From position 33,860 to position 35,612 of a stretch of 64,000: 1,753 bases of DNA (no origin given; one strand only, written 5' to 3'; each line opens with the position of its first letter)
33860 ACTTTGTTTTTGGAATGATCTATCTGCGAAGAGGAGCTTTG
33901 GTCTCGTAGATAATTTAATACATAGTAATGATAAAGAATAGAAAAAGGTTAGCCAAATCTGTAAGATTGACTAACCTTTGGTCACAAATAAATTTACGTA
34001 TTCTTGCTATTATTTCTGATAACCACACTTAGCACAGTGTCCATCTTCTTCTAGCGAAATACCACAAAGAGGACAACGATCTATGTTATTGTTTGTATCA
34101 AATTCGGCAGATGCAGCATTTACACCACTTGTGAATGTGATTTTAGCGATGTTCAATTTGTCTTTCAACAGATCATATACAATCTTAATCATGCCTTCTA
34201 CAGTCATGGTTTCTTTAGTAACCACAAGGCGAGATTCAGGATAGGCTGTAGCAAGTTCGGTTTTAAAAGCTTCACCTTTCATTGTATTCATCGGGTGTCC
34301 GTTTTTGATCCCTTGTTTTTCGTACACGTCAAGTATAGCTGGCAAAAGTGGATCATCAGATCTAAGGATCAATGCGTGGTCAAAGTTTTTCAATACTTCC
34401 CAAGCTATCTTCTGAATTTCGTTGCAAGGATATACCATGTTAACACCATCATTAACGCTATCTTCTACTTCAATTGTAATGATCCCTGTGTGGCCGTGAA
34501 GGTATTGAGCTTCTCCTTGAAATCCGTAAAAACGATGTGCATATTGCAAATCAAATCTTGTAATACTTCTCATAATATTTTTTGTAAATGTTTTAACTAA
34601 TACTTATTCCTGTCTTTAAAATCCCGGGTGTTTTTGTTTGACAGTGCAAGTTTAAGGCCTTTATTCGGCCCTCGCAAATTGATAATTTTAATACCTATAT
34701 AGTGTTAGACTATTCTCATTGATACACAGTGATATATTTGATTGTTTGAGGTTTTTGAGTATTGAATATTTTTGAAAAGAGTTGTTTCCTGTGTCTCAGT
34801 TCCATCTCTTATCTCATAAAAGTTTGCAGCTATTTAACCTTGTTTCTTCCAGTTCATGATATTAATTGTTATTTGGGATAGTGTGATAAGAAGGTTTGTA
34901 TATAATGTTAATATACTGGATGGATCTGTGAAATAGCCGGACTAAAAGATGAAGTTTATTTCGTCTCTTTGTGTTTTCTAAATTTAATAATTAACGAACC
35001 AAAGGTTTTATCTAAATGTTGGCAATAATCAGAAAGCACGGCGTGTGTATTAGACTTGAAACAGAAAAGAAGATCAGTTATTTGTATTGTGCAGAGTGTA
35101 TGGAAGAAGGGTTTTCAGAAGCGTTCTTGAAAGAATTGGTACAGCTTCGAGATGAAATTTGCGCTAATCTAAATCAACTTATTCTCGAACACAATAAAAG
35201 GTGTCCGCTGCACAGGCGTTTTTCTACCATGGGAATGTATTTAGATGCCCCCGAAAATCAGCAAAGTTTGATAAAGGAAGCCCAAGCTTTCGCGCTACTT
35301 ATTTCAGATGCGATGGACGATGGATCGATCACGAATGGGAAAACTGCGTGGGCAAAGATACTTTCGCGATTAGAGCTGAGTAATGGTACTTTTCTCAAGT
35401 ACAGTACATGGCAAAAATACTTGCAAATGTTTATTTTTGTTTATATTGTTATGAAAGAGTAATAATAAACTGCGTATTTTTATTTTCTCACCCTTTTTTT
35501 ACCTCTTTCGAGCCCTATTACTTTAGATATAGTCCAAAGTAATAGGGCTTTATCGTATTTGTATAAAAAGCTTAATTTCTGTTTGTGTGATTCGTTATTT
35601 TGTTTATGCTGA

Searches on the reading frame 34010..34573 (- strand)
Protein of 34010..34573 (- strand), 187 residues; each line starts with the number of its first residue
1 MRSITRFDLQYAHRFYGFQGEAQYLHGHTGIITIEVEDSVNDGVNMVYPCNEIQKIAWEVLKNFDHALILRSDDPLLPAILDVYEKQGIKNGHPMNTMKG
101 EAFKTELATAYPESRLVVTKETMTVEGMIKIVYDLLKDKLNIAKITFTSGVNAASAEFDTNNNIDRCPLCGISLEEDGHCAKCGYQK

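Call 5: search_protein_families(library=pfam, proteins=[window:34010-34573:-], max_evalue=0.01)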
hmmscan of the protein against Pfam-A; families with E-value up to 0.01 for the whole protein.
window:34010-34573:- (187 aa): 1 family
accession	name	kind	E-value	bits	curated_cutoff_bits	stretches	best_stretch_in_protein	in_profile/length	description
PF01242.24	PTPS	-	3.1e-12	47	22.4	1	6-145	5-101/121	6-pyruvoyl tetrahydropterin synthase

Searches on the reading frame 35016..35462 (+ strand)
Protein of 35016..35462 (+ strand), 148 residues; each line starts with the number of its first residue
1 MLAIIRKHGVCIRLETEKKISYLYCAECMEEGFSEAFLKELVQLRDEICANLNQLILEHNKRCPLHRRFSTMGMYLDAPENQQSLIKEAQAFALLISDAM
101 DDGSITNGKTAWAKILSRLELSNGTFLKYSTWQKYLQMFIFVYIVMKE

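Call 5: search_protein_families(library=pfam, proteins=[window:35016-35462:+], max_evalue=0.01)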
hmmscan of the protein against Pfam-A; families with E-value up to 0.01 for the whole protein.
window:35016-35462:+ (148 aa): 0 families

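Call 24: search_protein_families(library=pfam, proteins=[window:35016-35462:+], max_evalue=0.01)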
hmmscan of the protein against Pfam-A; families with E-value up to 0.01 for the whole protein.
window:35016-35462:+ (148 aa): 0 families

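Call 63: search_protein_families(library=phrogs, proteins=[window:35016-35462:+], max_evalue=0.001)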
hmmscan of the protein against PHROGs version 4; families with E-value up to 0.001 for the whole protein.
window:35016-35462:+ (148 aa): 0 families

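Call 64: search_protein_families(library=padloc, proteins=[window:35016-35462:+], max_evalue=0.001)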
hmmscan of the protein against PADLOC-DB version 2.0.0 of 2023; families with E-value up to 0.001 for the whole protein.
window:35016-35462:+ (148 aa): 0 families

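Call 65: search_protein_families(library=ncbifam, proteins=[window:35016-35462:+], max_evalue=0.001)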
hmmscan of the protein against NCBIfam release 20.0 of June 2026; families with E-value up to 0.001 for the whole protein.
window:35016-35462:+ (148 aa): 0 families

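Call 110: search_protein_families(library=ncbifam, proteins=[window:35016-35462:+], max_evalue=1)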
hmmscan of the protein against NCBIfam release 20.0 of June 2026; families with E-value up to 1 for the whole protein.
window:35016-35462:+ (148 aa): 0 families
